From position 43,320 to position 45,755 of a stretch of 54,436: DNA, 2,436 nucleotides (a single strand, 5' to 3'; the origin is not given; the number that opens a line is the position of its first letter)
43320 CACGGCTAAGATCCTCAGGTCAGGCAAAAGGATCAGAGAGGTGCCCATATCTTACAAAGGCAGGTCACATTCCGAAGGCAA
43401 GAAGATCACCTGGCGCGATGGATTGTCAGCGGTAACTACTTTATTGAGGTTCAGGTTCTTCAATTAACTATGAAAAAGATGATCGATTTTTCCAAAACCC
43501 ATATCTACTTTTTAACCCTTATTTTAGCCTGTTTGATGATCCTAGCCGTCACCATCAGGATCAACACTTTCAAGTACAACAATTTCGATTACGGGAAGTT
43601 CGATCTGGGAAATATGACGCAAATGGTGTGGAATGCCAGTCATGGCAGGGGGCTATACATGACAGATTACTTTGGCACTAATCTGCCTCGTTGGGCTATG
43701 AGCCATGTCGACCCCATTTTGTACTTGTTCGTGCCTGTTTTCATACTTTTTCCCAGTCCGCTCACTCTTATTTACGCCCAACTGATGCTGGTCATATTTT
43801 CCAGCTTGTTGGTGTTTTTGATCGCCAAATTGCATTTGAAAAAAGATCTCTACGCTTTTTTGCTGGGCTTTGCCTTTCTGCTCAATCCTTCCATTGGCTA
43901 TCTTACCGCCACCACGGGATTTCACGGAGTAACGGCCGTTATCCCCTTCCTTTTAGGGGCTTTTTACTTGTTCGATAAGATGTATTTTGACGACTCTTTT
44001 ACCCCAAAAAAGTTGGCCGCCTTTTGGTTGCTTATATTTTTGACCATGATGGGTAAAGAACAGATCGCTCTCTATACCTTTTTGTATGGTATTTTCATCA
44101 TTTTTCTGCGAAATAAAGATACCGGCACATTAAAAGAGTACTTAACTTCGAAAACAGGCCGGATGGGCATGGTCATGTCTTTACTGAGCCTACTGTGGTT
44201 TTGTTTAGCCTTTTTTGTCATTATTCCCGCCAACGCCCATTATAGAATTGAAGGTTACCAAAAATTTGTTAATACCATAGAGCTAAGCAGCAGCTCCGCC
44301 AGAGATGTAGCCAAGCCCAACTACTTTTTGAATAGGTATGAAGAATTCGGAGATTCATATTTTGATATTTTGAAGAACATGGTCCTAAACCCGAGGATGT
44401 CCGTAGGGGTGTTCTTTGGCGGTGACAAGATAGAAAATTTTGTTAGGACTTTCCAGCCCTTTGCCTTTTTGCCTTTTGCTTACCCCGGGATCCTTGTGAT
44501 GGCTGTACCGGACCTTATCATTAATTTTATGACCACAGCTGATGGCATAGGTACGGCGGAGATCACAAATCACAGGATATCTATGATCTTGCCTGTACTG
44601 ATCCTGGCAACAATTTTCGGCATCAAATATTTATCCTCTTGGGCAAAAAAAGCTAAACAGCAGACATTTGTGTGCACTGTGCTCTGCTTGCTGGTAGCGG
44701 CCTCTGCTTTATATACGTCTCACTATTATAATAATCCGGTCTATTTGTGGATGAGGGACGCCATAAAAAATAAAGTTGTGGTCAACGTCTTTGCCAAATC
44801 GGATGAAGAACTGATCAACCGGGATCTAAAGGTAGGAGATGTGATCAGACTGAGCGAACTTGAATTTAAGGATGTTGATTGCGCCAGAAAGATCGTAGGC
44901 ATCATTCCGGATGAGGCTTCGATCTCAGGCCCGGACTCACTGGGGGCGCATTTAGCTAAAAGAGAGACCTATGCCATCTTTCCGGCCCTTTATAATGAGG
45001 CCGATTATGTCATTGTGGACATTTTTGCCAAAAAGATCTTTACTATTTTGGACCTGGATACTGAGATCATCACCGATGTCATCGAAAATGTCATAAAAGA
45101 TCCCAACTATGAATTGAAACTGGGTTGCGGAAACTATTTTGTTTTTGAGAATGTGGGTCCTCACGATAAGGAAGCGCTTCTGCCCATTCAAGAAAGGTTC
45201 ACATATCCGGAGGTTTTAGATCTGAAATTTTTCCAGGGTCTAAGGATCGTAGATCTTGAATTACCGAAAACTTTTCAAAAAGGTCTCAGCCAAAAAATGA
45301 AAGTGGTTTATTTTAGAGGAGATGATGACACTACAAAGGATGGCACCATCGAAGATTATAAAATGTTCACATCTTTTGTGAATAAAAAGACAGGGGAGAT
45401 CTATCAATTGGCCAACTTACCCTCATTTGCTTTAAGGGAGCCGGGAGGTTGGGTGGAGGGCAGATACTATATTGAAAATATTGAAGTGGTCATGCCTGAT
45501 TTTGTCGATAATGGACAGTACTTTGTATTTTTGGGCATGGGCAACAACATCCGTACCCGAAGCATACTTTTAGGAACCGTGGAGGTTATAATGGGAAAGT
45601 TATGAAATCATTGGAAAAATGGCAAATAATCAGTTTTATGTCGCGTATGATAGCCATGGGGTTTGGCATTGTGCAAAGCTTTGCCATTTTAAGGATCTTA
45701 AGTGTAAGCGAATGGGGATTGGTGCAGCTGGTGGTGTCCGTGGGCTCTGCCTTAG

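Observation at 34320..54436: A 20-kb or larger GT-C-rich two-compartment glycosylation locus with no recognisable initiating enzyme, polymerase or ligase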

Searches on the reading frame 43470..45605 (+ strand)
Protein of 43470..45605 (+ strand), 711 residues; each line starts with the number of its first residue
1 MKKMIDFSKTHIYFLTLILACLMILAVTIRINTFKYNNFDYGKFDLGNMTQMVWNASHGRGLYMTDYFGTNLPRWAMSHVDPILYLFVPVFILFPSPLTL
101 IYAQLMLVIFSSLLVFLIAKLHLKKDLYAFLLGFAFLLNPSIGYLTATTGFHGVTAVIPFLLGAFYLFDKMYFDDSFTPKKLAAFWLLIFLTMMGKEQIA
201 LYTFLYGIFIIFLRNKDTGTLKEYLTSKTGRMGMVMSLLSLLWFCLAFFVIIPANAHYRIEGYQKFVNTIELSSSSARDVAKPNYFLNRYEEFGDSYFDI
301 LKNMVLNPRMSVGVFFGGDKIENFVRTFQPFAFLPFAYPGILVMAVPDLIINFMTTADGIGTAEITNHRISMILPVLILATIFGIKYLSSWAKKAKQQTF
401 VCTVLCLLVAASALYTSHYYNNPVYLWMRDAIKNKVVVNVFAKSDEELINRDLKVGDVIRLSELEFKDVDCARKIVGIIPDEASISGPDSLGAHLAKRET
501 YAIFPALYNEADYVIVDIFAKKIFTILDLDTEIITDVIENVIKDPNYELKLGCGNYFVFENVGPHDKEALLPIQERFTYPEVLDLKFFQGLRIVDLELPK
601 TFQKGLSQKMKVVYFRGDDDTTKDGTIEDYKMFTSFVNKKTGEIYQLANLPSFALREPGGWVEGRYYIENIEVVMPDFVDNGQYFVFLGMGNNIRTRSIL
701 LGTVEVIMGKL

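Call 4: search_protein_families(library=pfam, proteins=[window:43470-45605:+], max_evalue=0.01)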
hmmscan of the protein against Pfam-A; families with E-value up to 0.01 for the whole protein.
window:43470-45605:+ (711 aa): 1 family
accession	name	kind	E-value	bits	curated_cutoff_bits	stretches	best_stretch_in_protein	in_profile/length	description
PF09852.15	DUF2079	-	2e-35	123.2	28.2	1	36-517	2-422/459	Predicted membrane protein (DUF2079)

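Call 7: search_protein_families(library=ncbifam, proteins=[window:43470-45605:+], max_evalue=0.001)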
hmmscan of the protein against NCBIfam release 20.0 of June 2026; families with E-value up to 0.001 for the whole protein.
window:43470-45605:+ (711 aa): 0 families

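Call 15: search_solved_structures(query=window:43470-45605:+, max_evalue=1)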
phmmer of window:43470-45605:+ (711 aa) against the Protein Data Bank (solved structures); distinct sequences matched with E-value up to 1: 4.
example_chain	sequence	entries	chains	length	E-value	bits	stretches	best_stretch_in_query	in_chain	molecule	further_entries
5jpm_A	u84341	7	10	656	0.074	14.8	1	486-616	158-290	Complement C4-A | Complement C4 beta chain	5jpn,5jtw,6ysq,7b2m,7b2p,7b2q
9u5z_E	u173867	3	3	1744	0.29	12.8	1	487-615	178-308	Complement C4-B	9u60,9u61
9qj4_A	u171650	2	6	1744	0.29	12.8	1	487-615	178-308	Complement C4-A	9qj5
9qk2_A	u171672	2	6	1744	0.29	12.8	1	487-615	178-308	Complement C4-A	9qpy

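Call 39: find_homologous_proteins(query=window:43470-45605:+, max_evalue=0.00001)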
Query window:43470-45605:+ (711 aa): 266 proteins with E <= 0.00001 among 8000 candidates; the best 120 are listed.
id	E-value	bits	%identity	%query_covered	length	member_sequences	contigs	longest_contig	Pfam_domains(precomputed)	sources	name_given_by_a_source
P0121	0.0e+0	1462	100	91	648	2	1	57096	PF09852.16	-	-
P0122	0.0e+0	1203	73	99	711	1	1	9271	PF09852.16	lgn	-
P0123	0.0e+0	1200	73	100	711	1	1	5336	PF09852.16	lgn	-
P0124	0.0e+0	1167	71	99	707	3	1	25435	PF09852.16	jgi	-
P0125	0.0e+0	1164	70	99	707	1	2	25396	PF09852.16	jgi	-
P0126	0.0e+0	1162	70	99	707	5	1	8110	PF09852.16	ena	-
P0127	0.0e+0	1143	69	99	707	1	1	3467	PF09852.16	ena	-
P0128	0.0e+0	1133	69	96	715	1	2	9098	PF09852.16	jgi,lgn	-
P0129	0.0e+0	1064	65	99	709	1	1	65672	PF09852.16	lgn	-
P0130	0.0e+0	1024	63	99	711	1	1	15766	PF09852.16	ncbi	ncbi:DUF2079 domain-containing protein [Patescibacteria group bacterium]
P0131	0.0e+0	1017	62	99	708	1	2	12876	PF09852.16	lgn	-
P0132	0.0e+0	1015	62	99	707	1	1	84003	PF09852.16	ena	-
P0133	0.0e+0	1011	62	99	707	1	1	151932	PF09852.16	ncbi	-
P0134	1.3e-297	1007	63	99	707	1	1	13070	PF09852.16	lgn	-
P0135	2.9e-286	970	60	99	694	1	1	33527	PF09852.16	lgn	-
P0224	6.7e-230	783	52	97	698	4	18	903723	PF09852.16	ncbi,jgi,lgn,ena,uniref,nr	ncbi:hypothetical protein A3K34_03115 [candidate division WWE3 bacterium RIFOXYC1_FULL_40_10]|uniref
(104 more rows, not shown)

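Call 40: find_encoding_contigs(protein=P0121, flank=10000, max_places=3)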
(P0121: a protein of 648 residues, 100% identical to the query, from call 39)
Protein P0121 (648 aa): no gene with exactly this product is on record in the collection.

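Call 45: search_solved_structures(query=A2, max_evalue=10)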
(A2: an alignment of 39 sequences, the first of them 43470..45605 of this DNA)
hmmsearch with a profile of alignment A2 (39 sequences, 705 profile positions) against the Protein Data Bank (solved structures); distinct sequences matched with E-value up to 10: 6.
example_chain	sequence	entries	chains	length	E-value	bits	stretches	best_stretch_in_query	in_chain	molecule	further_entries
5zxd_A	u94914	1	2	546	0.084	14.7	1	524-581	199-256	ATP-binding cassette sub-family F member 1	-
2x5h_A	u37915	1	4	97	0.21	13.4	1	227-299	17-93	ORF 131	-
2x5g_A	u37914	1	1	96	0.45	12.3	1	228-299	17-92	ORF 131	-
2x5t_A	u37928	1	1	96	0.49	12.2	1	228-299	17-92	ORF 131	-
7tgg_A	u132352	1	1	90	0.59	11.9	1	215-268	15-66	Geopilin domain 1 protein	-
4qhz_A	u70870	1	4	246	1.3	10.8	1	597-684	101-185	putative glycosyl hydrolase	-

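Call 47: find_encoding_contigs(protein=P0129, flank=10000, max_places=1)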
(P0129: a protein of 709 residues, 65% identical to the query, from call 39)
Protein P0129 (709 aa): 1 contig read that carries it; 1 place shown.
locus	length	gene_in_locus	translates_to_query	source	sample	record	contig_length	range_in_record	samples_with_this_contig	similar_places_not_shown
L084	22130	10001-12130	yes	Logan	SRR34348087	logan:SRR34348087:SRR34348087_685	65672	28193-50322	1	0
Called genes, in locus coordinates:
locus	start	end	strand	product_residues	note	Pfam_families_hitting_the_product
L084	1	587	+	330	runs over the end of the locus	PF00188:CAP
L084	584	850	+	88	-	-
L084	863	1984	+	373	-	PF00535:Glycos_transf_2, PF04138:GtrA_DPMS_TM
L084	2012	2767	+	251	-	PF00535:Glycos_transf_2, PF10111:Glyco_tranf_2_2 (faint), PF13641:Glyco_tranf_2_3 (weak)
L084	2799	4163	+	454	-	PF01210:NAD_Gly3P_dh_N (weak), PF03721:UDPG_MGDP_dh_N, PF00984:UDPG_MGDP_dh, PF03720:UDPG_MGDP_dh_C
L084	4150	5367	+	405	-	PF13439:Glyco_transf_4 (weak), PF00534:Glycos_transf_1, PF13692:Glyco_trans_1_4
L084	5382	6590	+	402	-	PF20706:GT4-conflict (faint), PF13439:Glyco_transf_4, PF00534:Glycos_transf_1, PF13692:Glyco_trans_1_4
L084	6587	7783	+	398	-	PF13439:Glyco_transf_4, PF13579:Glyco_trans_4_4, PF00534:Glycos_transf_1, PF13692:Glyco_trans_1_4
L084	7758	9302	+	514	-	PF13231:PMT_2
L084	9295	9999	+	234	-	PF00535:Glycos_transf_2, PF10111:Glyco_tranf_2_2 (weak), PF13641:Glyco_tranf_2_3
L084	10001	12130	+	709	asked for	PF09852:DUF2079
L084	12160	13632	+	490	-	PF01943:Polysacc_synt, PF13440:Polysacc_synt_3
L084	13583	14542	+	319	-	PF03706:LPG_synthase_TM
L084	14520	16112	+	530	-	PF13231:PMT_2 (weak)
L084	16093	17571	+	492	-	PF02366:PMT, PF13231:PMT_2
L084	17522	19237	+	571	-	-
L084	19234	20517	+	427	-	PF01943:Polysacc_synt, PF13440:Polysacc_synt_3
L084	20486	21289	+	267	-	PF00535:Glycos_transf_2, PF10111:Glyco_tranf_2_2 (weak)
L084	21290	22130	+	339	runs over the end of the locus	PF00535:Glycos_transf_2, PF10111:Glyco_tranf_2_2 (weak), PF13641:Glyco_tranf_2_3 (faint), PF13632:Glyco_trans_2_3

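Call 48: find_encoding_contigs(protein=P0224, flank=10000, max_places=1)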
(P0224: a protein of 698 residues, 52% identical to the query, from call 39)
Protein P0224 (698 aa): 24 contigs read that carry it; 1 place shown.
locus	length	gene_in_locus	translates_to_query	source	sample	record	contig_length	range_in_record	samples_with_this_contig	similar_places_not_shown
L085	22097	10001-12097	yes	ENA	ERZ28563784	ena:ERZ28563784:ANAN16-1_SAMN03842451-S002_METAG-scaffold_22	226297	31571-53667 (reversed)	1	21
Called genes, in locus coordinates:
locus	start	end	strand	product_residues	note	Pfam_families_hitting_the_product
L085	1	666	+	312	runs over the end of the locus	PF00188:CAP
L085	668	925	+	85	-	-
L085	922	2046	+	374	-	PF00535:Glycos_transf_2, PF04138:GtrA_DPMS_TM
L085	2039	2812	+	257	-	PF00535:Glycos_transf_2, PF10111:Glyco_tranf_2_2 (weak), PF13641:Glyco_tranf_2_3 (weak)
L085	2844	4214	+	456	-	PF02826:2-Hacid_dh_C (faint), PF03721:UDPG_MGDP_dh_N, PF00984:UDPG_MGDP_dh, PF03720:UDPG_MGDP_dh_C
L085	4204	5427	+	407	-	PF00534:Glycos_transf_1, PF13692:Glyco_trans_1_4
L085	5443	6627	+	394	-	PF20706:GT4-conflict (faint), PF13439:Glyco_transf_4, PF13579:Glyco_trans_4_4, PF00534:Glycos_transf_1, PF13692:Glyco_trans_1_4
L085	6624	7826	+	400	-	PF08323:Glyco_transf_5 (faint), PF13439:Glyco_transf_4, PF13579:Glyco_trans_4_4, PF00534:Glycos_transf_1, PF13692:Glyco_trans_1_4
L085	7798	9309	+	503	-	PF13231:PMT_2 (weak)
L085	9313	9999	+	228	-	PF00535:Glycos_transf_2, PF10111:Glyco_tranf_2_2 (weak), PF13641:Glyco_tranf_2_3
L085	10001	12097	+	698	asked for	PF09852:DUF2079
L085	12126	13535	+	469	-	PF01943:Polysacc_synt, PF13440:Polysacc_synt_3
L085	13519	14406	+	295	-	PF03706:LPG_synthase_TM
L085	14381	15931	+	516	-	PF13231:PMT_2 (weak)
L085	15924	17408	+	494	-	PF13231:PMT_2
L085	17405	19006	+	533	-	PF13231:PMT_2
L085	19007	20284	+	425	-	PF01943:Polysacc_synt, PF13440:Polysacc_synt_3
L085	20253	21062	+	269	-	PF00535:Glycos_transf_2, PF10111:Glyco_tranf_2_2 (faint), PF13641:Glyco_tranf_2_3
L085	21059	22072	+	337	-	PF00535:Glycos_transf_2, PF13632:Glyco_trans_2_3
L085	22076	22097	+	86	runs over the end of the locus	PF13459:Fer4_15, PF13370:Fer4_13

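Call 54: predict_structure(alignment_id=A2)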
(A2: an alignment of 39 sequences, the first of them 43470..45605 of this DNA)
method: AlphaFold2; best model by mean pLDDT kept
length: 711 residues; sequences in the alignment: 39
mean_pLDDT: 85.2   pTM: 0.84
mean pLDDT of the five models: 85.2, 85.2, 82.4, 80.8, 79.6
residues with pLDDT >= 90: 319; 70-90: 315; 50-70: 55; < 50: 22
segments of 3 or more residues with pLDDT < 50: 358-363, 434-442, 621-624
pLDDT, mean of each block of 10 residues (from residue 1): 88 96 94 87 86 93 87 81 93 94 95 98 97 96 87 90 98 94 97 88 95 81 87 95 90 86 83 59 65 75 85 77 88 96 88 61 64 93 97 92 98 94 81 39 63 85 72 87 89 87 86 86 66 80 89 89 81 86 86 92 90 81 62 90 86 81 90 87 92 82 85 35
secondary structure, 60 per line:
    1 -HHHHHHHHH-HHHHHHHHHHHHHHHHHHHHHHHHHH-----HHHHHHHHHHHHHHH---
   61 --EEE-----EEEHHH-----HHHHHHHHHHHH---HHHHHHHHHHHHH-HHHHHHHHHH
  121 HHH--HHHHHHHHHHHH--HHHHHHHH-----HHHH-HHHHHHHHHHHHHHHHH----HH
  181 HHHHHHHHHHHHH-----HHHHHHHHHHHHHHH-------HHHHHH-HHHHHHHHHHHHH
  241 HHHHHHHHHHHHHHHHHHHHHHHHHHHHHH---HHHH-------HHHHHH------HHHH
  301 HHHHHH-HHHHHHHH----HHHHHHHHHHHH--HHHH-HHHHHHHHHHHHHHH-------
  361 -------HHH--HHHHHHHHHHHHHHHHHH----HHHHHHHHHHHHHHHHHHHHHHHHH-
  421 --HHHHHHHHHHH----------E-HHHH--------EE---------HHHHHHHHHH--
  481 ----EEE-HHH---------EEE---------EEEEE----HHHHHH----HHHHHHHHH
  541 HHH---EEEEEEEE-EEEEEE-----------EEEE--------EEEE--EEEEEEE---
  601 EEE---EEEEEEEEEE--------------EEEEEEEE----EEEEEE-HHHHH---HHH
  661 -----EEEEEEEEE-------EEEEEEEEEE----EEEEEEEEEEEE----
elements in order (helices of 4 or more, strands of 3 or more residues): H2-10 H12-37 H43-57 E63-65 E71-73 H82-93 H97-109 H111-123 H126-137 H140-147 H153-156 H158-174 H179-193 H199-213 H221-226 H228-270 H274-277 H285-290 H297-306 H308-315 H320-331 H334-337 H339-353 H373-390 H395-419 H423-433 H446-449 H469-478 E485-487 E501-503 E513-517 H522-527 H532-543 E547-554 E556-561 E573-576 E585-588 E591-597 E601-603 E607-616 E631-638 E643-648 H650-654 E666-674 E682-691 E696-707

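Call 63: fold_search(model_id=the predicted structure, library=pdb)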
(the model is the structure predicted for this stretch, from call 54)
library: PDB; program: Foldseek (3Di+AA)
matches with E <= 10: 1287; with E <= 0.001: 20
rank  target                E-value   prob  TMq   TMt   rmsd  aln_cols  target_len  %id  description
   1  8pn9_A                4.3e-06  1.00  0.38  0.40  15.2       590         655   10  Structure of human oligosaccharyltransferase OST-A complex bound to NGI-1 (released 2024-05-08)
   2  9n9j_I                4.5e-06  1.00  0.38  0.38  15.5       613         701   12  Structure of a GRP94 folding intermediate engaged with a CCDC134- and FKBP11-bound secretory translocon (released 2025-11-19)
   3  7e9s_A                4.7e-06  1.00  0.37  0.32  16.4       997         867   10  Archaeal oligosaccharyltransferase AglB from Archaeoglobus fulgidus in complex with an inhibitory peptide and a dolich (released 2021-09-08)
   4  7zlh_A                1.1e-05  1.00  0.37  0.39  12.8       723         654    9  Cryo-EM structure of C-mannosyltransferase CeDPY19, in apo state, bound to CMT2-Fab and anti-Fab nanobody (released 2023-01-11)
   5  3waj                  1.2e-05  1.00  0.37  0.34  18.0       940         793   10  Crystal structure of the Archaeoglobus fulgidus oligosaccharyltransferase (O29867_ARCFU) complex with Zn and sulfate (released 2013-10-30)
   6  8b6l_I                1.3e-05  1.00  0.37  0.38  14.9       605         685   11  Subtomogram average of the human Sec61-TRAP-OSTA-translocon (released 2022-12-07)
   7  7zlg_A                1.7e-05  1.00  0.37  0.39  13.3       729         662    9  Cryo-EM structure of C-mannosyltransferase CeDPY19, in complex with acceptor peptide and bound to CMT2-Fab and anti-Fa (released 2023-01-11)
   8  6ftg_5                2.2e-05  1.00  0.36  0.39  14.8       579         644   11  Subtomogram average of OST-containing ribosome-translocon complexes from canine rough microsomal membranes (released 2018-03-21)
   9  5gmy_A                2.5e-05  1.00  0.41  0.36  15.8       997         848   10  Crystal structure of the Archaeoglobus fulgidus oligosaccharyltransferase (O29867_ARCFU) tethered with an acceptor pep (released 2017-02-01)
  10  6s7t_A                3.0e-05  1.00  0.41  0.42  15.4       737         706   10  Cryo-EM structure of human oligosaccharyltransferase complex OST-B (released 2019-12-18)
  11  7zli_A                4.2e-05  1.00  0.38  0.41  12.7       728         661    9  Cryo-EM structure of C-mannosyltransferase CeDPY19, in complex with Dol25-P-Man and bound to CMT2-Fab and anti-Fab nan (released 2023-01-11)
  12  3rce_A                1.3e-04  1.00  0.36  0.37  14.8       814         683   10  Bacterial oligosaccharyltransferase PglB (released 2011-06-15)
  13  6s7o_A                1.7e-04  1.00  0.37  0.39  13.5       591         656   10  Cryo-EM structure of human oligosaccharyltransferase complex OST-A (released 2019-12-18)
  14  8agc_A                1.9e-04  1.00  0.37  0.38  15.9       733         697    8  Structure of yeast oligosaccharylransferase complex with lipid-linked oligosaccharide and non-acceptor peptide bound (released 2022-12-07)
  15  5ogl_A                2.5e-04  1.00  0.34  0.34  11.0       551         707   11  Structure of bacterial oligosaccharyltransferase PglB in complex with an acceptor peptide and an lipid-linked oligosac (released 2017-10-25)
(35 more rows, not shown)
